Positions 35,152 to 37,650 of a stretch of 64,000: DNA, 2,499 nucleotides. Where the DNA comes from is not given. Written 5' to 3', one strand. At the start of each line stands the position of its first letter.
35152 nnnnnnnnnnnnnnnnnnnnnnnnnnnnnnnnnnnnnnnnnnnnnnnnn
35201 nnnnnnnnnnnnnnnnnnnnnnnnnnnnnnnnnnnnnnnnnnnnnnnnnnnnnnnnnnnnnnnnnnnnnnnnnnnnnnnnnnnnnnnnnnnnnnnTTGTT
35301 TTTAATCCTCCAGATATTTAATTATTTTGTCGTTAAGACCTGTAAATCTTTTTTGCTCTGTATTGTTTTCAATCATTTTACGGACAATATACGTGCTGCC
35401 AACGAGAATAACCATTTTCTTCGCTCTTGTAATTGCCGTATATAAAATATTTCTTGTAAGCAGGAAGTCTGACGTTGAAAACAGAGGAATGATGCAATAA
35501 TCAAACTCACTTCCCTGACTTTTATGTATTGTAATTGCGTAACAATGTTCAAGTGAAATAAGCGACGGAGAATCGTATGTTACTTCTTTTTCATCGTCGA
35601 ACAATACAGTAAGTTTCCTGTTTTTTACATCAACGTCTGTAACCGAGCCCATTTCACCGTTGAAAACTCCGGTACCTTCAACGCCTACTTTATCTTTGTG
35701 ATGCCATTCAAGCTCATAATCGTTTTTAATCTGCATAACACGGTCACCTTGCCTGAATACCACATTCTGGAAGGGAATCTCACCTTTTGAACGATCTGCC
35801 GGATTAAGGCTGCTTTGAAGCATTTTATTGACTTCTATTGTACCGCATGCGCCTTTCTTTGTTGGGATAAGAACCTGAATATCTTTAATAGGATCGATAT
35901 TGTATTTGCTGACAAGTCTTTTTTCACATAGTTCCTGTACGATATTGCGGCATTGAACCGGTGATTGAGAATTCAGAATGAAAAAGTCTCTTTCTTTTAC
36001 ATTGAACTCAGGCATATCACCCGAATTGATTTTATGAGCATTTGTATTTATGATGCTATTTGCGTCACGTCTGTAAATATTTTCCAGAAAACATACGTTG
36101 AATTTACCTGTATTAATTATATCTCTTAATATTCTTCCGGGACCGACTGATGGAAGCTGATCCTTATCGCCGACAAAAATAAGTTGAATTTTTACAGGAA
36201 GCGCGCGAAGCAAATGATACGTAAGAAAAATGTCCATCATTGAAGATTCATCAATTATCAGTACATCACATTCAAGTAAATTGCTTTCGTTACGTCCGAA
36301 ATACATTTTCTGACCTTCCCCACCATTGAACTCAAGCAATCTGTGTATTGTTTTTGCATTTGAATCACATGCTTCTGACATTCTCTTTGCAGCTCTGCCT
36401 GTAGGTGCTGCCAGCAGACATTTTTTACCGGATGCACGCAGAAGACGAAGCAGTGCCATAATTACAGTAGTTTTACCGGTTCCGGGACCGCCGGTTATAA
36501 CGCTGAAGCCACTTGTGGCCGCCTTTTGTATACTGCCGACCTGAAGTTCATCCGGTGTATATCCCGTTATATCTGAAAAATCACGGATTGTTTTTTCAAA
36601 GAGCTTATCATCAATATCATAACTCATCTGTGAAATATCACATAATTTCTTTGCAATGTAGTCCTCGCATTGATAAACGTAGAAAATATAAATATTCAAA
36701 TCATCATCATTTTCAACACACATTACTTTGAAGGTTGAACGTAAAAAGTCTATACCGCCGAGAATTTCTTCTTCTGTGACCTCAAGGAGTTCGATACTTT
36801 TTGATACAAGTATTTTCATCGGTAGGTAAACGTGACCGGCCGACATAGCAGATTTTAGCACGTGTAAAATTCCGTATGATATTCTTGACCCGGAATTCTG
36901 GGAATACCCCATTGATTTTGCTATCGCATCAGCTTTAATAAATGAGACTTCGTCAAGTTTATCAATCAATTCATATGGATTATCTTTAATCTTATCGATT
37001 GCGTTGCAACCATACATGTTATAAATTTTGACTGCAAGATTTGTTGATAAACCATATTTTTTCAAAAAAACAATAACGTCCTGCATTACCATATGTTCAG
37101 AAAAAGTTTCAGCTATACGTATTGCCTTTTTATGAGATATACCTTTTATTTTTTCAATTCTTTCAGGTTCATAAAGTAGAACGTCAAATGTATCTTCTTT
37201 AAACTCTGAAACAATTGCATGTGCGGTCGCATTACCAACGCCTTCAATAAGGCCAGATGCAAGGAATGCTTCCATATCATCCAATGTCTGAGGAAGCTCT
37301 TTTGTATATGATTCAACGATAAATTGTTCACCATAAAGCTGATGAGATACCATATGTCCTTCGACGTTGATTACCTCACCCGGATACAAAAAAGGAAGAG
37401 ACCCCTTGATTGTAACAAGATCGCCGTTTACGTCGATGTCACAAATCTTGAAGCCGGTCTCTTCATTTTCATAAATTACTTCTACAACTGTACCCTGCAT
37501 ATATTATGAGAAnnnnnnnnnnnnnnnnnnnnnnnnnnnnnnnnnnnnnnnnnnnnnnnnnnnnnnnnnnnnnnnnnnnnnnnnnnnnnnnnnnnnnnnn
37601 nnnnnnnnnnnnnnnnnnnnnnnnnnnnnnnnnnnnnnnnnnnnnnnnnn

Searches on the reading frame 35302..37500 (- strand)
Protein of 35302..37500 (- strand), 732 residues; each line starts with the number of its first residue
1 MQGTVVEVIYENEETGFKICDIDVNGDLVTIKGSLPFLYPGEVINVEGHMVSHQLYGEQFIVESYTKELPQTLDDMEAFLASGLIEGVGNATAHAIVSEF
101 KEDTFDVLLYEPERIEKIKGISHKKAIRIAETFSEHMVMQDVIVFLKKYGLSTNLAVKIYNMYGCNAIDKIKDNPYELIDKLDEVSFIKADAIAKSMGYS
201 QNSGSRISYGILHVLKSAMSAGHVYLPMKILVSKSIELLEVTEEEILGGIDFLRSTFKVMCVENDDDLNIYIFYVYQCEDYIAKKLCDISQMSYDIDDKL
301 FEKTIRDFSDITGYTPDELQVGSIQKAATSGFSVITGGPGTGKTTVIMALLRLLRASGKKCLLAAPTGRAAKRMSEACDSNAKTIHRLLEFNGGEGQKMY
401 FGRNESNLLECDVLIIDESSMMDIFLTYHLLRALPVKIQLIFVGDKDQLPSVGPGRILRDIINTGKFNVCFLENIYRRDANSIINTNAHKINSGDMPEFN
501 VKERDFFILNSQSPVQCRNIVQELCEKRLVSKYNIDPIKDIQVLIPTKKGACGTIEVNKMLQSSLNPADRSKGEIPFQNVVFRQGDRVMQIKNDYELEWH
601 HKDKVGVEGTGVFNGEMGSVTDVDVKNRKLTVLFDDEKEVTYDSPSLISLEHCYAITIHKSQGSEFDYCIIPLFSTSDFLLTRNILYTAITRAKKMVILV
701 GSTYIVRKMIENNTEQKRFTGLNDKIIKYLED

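Call 3: search_protein_families(library=pfam, proteins=[window:35302-37500:-], max_evalue=0.01)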
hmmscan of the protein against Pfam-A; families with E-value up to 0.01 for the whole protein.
window:35302-37500:- (732 aa): 22 families
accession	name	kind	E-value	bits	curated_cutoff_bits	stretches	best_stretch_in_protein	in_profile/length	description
PF13245.12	AAA_19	-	2.4e-43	147.9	25.1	1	323-454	4-134/134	AAA domain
PF13604.12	AAA_30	-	8e-37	127.3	27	1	320-498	6-175/191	AAA domain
PF14490.11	HHH_RecD2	-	2.6e-32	111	27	1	136-225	2-92/92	ATP-dependent RecD2 DNA helicase HHH domain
PF18335.7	SH3_13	-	2.2e-21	75.8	41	1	558-634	2-65/65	ATP-dependent RecD-like DNA helicase SH3 domain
PF23139.1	OB_YrrC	-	3.2e-20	72.3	27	1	2-70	5-76/76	ATP-dependent DNA helicase YrrC, OB-fold domain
PF13538.12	UvrD_C_2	-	3.1e-17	62.6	27.4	1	652-700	1-52/52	UvrD-like helicase C-terminal domain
PF01443.25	Viral_helicase1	-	2.6e-10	40.9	21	2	334-452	2-100/228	Viral superfamily 1 RNA helicase core domain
PF13086.12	AAA_11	-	6.6e-10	39.6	27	1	320-374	6-68/257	AAA domain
PF05127.21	NAT10_TcmA_helicase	-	1.2e-05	25.6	22.7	1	334-432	1-111/176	RNA cytidine acetyltransferase NAT10/TcmA, helicase domain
PF14520.12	HHH_5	-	1.3e-05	26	27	1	85-132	7-54/57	Helix-hairpin-helix domain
PF13401.12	AAA_22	-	1.4e-05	25.8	27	1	329-446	4-124/130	AAA domain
PF00270.35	DEAD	-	5.1e-05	23.5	26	1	330-429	13-110/167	DEAD/DEAH box helicase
PF05970.20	PIF1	-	0.00017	21.7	25.9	1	330-426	22-118/223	PIF1-like helicase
PF09848.15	SLFN-g3_helicase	-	0.00026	20.8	24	1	334-419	5-88/354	Schlafen group 3, DNA/RNA helicase domain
PF10412.15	TrwB_AAD_bind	-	0.00034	20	20.5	1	330-372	15-57/387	Type IV secretion-system coupling protein DNA-binding domain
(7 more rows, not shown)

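Call 4: search_protein_families(library=ncbifam, proteins=[window:35302-37500:-], max_evalue=0.01)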
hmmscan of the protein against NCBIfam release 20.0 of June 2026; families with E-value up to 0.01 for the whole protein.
window:35302-37500:- (732 aa): 13 families
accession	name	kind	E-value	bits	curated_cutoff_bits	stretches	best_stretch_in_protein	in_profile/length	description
TIGR01448.2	helicase_RecD2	equivalog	6.6e-237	788.1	500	1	3-724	1-711/713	SF1B family DNA helicase RecD2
TIGR01447.1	recD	equivalog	1.3e-74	251.9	310.15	1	217-722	41-593/597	exodeoxyribonuclease V subunit alpha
NF008127.0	PRK10875.1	equivalog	1.8e-52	178.8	671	2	269-463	112-322/619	exodeoxyribonuclease V subunit alpha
TIGR02768.1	TraA_Ti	equivalog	7.8e-29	100.5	590.45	1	320-698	364-712/751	Ti-type conjugative transfer relaxase TraA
NF010464.0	PRK13889.1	subfamily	6.4e-17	60.7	1015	2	581-670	600-674/992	conjugal transfer relaxase TraA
NF010402.0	PRK13826.1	subfamily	5e-12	44.5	1317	1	292-697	363-733/1102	Dtr system oriT relaxase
NF040671.1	PLuB_AAA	exception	2.3e-09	35.2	999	1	325-371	825-872/1256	PLuB system helicase-like protein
TIGR00376.1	TIGR00376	hypoth_equivalog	3e-08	32.6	348.9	1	314-380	157-224/639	IGHMBP2 family helicase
NF010263.0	PRK13709.1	equivalog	9.9e-07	26.4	2212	1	329-479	984-1133/1752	conjugative transfer relaxase/helicase TraI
TIGR02760.1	TraI_TIGR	equivalog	6.9e-05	20.5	929.85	1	332-484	1038-1187/1960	conjugative transfer relaxase/helicase TraI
NF010248.0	PRK13695.1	equivalog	0.00044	20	156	0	334-361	7-34/180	NTPase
NF053622.1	ATPseBagAMYCTU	equivalog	0.0015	18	400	1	332-468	9-128/325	ATPase BagA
TIGR00064.1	ftsY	equivalog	0.002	17.4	260.7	1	319-371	68-121/279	signal recognition particle-docking protein FtsY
